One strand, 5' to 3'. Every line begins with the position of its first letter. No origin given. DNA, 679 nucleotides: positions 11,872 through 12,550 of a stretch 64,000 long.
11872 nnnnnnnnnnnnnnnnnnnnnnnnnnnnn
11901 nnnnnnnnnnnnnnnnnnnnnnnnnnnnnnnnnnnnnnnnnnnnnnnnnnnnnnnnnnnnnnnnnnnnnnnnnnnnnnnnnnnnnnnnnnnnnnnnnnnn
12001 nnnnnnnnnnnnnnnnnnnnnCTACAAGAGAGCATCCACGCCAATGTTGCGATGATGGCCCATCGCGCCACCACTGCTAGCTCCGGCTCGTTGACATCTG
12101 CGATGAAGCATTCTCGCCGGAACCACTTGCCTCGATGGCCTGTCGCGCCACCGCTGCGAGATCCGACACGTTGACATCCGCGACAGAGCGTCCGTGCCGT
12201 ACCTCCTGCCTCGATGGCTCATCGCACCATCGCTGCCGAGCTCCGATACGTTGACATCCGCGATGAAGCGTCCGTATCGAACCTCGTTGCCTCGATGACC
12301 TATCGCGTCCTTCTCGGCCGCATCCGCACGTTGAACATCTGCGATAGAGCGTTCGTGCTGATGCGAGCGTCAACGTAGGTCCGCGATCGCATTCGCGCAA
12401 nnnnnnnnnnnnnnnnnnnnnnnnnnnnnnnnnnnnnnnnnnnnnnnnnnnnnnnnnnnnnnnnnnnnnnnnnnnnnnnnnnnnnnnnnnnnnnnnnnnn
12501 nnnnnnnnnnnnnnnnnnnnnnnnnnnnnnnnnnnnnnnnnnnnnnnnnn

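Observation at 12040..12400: Degenerate 80-bp tandem repeat array (about 4.5 units) in a 670-bp non-coding gap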

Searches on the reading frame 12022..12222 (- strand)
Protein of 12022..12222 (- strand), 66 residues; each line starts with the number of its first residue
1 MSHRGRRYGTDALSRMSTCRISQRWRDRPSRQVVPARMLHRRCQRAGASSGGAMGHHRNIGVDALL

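Call 66: search_protein_families(library=pfam, proteins=[window:12022-12222:-], max_evalue=1)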
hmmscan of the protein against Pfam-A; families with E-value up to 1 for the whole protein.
window:12022-12222:- (66 aa): 0 families

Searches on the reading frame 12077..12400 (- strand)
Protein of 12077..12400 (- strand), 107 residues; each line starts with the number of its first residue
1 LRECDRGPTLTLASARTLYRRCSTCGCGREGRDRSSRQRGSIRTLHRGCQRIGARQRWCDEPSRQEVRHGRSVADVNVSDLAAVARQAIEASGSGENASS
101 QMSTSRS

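Call 16: search_protein_families(library=pfam, proteins=[window:12077-12400:-], max_evalue=0.01)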
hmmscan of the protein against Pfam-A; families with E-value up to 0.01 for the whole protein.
window:12077-12400:- (107 aa): 0 families

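Call 66: search_protein_families(library=pfam, proteins=[window:12077-12400:-], max_evalue=1)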
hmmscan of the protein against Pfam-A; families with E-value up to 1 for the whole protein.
window:12077-12400:- (107 aa): 0 families
